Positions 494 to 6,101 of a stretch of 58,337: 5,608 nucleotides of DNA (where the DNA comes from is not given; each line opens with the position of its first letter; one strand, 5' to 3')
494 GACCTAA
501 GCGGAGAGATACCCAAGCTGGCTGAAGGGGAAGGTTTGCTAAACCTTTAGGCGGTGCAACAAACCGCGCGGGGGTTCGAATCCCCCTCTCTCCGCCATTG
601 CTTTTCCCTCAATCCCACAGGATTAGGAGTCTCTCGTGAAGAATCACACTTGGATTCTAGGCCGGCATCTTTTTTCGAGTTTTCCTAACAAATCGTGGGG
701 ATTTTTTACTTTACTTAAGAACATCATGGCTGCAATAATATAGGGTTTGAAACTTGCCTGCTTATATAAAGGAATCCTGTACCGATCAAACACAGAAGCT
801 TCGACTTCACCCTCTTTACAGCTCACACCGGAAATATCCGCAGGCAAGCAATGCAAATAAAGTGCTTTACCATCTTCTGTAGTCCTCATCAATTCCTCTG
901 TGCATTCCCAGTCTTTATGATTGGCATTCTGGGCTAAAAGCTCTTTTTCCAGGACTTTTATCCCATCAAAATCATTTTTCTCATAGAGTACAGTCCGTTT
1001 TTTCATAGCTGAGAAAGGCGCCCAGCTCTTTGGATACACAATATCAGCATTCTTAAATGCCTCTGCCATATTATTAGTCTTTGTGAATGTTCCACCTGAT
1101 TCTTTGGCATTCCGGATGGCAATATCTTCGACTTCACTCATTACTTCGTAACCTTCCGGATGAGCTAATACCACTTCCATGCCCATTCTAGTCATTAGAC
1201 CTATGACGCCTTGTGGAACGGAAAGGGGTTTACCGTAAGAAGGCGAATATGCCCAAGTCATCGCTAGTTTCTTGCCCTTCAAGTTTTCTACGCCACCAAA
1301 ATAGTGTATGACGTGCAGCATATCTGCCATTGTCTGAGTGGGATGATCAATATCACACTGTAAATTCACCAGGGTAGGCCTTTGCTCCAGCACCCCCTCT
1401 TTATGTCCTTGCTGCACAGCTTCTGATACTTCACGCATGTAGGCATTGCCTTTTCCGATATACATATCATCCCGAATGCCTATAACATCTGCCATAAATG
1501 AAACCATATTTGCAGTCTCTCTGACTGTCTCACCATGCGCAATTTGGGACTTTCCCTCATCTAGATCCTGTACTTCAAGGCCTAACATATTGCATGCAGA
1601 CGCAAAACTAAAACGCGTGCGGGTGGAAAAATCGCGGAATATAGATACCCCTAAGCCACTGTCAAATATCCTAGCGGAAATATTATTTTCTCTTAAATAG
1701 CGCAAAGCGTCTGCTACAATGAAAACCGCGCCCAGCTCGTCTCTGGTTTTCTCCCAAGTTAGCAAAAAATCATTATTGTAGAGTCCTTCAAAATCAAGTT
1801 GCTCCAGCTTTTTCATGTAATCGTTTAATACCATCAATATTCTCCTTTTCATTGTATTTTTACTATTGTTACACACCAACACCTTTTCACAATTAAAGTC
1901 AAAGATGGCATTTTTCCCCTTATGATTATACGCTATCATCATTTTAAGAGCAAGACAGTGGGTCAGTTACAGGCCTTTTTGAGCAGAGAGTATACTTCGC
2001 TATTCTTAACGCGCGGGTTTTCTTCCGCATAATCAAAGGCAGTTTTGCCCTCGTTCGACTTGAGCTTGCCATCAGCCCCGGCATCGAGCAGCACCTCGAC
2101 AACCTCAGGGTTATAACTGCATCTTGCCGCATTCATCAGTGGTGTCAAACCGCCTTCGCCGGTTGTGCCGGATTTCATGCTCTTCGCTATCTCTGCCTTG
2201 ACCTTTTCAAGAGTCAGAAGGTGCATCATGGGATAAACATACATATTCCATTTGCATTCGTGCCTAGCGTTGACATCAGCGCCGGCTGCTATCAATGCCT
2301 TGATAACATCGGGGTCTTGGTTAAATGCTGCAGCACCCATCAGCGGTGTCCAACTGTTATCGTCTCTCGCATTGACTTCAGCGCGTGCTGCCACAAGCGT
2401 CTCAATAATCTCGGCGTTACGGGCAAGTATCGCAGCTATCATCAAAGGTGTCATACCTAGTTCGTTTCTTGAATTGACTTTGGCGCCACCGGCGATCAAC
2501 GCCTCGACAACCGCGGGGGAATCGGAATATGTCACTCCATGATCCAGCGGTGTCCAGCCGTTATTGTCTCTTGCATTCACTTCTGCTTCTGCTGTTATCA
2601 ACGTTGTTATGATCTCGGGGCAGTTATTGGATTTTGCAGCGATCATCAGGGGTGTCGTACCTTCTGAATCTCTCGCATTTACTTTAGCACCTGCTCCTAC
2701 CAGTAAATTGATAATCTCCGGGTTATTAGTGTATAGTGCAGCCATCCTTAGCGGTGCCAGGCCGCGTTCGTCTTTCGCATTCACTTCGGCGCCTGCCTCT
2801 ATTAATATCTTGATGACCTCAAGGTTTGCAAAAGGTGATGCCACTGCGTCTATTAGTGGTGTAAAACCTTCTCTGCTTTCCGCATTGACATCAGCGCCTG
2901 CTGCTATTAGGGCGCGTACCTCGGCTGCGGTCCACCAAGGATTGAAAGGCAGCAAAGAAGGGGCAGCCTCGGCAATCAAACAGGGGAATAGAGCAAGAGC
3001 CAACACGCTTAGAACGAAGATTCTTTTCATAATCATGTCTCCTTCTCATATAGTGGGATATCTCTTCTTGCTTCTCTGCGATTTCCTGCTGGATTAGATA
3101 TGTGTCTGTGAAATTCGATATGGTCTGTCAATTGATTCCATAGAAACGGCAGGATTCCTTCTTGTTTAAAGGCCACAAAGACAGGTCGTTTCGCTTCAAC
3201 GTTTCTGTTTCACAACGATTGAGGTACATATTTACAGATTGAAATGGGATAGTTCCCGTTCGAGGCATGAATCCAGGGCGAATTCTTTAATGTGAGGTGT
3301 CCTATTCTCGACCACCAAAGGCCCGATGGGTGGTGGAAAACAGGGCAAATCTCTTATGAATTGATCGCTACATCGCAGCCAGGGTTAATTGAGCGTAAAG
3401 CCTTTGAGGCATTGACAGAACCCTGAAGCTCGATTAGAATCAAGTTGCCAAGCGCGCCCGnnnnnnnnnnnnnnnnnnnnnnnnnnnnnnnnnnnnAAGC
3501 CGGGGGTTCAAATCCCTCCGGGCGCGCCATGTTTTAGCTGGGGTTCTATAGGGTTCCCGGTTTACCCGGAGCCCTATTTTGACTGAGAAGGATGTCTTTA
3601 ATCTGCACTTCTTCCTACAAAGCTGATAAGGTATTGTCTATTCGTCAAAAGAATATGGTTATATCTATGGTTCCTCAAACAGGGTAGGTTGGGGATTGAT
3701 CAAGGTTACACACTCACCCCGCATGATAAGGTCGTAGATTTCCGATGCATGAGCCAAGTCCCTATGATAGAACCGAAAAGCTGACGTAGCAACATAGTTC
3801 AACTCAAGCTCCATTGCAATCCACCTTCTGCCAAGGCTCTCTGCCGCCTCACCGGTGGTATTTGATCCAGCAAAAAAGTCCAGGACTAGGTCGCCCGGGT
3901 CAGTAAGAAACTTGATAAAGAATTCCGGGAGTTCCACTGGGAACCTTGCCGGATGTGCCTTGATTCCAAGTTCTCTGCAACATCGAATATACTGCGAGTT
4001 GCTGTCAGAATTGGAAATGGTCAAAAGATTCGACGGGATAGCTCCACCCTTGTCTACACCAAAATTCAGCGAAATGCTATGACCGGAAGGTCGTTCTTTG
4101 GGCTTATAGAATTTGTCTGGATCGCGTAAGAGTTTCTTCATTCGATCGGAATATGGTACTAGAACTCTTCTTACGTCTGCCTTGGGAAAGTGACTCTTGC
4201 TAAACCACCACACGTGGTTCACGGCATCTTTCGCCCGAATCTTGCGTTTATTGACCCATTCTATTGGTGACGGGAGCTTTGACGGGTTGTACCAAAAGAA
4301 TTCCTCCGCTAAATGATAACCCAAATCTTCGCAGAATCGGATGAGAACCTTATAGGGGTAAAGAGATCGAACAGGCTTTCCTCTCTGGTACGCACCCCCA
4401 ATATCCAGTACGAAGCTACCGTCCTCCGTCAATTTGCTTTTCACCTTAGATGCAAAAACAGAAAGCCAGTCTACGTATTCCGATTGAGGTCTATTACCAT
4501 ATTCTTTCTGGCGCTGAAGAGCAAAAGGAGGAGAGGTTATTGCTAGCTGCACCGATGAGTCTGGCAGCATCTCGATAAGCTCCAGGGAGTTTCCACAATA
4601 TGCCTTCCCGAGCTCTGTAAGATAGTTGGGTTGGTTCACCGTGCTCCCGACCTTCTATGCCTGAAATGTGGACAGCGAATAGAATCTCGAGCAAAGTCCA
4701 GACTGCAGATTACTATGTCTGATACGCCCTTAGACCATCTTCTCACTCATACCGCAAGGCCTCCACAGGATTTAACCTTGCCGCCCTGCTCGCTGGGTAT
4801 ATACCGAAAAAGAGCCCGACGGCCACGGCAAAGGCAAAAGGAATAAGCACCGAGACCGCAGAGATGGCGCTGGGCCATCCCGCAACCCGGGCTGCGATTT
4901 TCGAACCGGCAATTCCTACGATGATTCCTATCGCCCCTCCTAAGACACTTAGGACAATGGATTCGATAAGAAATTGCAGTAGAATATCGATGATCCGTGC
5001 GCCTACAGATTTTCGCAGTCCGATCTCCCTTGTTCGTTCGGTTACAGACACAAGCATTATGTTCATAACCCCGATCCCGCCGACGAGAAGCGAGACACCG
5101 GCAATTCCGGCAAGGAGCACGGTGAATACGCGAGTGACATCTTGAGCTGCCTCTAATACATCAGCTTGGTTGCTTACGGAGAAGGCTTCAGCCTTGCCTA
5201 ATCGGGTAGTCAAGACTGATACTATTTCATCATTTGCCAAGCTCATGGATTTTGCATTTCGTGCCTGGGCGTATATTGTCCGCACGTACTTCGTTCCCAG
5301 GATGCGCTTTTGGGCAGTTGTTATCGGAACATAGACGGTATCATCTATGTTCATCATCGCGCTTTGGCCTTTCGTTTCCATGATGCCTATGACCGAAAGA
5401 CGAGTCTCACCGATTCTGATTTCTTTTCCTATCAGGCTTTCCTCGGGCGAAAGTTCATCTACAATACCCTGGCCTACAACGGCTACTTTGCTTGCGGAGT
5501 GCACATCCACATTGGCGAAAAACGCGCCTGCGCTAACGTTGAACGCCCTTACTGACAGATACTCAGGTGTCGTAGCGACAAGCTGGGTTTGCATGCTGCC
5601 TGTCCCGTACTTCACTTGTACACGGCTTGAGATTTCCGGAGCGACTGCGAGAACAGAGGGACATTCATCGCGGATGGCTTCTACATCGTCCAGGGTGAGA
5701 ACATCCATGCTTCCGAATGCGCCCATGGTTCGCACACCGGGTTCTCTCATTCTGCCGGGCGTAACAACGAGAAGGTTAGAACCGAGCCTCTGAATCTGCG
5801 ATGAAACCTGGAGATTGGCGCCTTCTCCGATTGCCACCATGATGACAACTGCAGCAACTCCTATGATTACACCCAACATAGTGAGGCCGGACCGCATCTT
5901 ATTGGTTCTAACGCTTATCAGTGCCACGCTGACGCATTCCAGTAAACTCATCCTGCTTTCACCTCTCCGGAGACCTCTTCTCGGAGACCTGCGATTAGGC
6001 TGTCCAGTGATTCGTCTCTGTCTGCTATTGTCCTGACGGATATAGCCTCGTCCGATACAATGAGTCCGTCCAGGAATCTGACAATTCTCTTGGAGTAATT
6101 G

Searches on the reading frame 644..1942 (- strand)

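Call 87: search_protein_families(library=pfam, proteins=[window:644-1942:-], max_evalue=0.00001)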
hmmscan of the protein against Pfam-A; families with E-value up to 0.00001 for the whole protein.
window:644-1942:- (432 aa): 2 families
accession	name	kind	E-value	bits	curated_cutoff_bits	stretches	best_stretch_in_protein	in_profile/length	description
PF02729.26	OTCace_N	-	3.1e-24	86.2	29.9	1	58-211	2-146/148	Aspartate/ornithine carbamoyltransferase, carbamoyl-P binding domain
PF00185.30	OTCace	-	2e-17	64.1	29.4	1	247-408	20-155/157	Aspartate/ornithine carbamoyltransferase, Asp/Orn binding domain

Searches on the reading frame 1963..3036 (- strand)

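Call 87: search_protein_families(library=pfam, proteins=[window:1963-3036:-], max_evalue=0.00001)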
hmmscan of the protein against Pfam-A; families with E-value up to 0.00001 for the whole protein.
window:1963-3036:- (357 aa): 6 families
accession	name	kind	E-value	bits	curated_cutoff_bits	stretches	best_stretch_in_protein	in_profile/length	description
PF00023.36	Ank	-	4.4e-49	162.1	21.1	1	229-259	3-32/33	Ankyrin repeat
PF12796.13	Ank_2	-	6.2e-46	155.3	27.3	3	98-191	3-90/90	Ankyrin repeats (3 copies)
PF13857.12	Ank_5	-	3.2e-42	142.5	27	4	117-166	7-55/56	Ankyrin repeats (many copies)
PF13637.12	Ank_4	-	1.9e-35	120.6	22.7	1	66-113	6-50/50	Ankyrin repeats (many copies)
PF13606.12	Ank_3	-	1.3e-27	92.8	22.3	0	228-257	2-30/30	Ankyrin repeat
PF24521.3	Ank_KRIT1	-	1.5e-07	31.7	80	0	296-357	85-145/149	KRIT1 ankyrin-repeats domain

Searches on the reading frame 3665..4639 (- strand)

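Call 87: search_protein_families(library=pfam, proteins=[window:3665-4639:-], max_evalue=0.00001)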
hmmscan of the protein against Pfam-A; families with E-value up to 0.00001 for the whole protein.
window:3665-4639:- (324 aa): 1 family
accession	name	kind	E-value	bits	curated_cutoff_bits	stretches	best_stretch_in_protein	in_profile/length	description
PF01555.25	N6_N4_Mtase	-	6.3e-40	137.9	26.7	1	30-286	1-219/221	DNA methylase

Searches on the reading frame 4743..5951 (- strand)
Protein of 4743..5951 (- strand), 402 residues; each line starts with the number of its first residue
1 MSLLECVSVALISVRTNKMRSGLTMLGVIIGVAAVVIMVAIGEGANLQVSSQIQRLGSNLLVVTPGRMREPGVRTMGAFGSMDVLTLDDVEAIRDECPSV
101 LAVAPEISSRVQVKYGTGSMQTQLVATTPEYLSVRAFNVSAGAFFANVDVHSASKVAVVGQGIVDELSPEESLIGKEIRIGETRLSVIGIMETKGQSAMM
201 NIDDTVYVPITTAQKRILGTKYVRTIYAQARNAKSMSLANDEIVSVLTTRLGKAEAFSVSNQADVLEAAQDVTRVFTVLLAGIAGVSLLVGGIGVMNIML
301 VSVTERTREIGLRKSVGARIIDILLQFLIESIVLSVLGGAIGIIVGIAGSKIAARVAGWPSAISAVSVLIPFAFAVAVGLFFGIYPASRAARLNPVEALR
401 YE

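Call 87: search_protein_families(library=pfam, proteins=[window:4743-5951:-], max_evalue=0.00001)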
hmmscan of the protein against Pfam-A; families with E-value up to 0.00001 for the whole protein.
window:4743-5951:- (402 aa): 2 families
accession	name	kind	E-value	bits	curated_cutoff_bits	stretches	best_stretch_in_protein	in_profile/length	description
PF12704.14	MacB_PCD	-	8.8e-50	170.3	27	1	21-244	1-205/207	MacB-like periplasmic core domain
PF02687.27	FtsX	-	4.2e-19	69.2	25.5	1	283-395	3-120/120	FtsX-like permease C-terminal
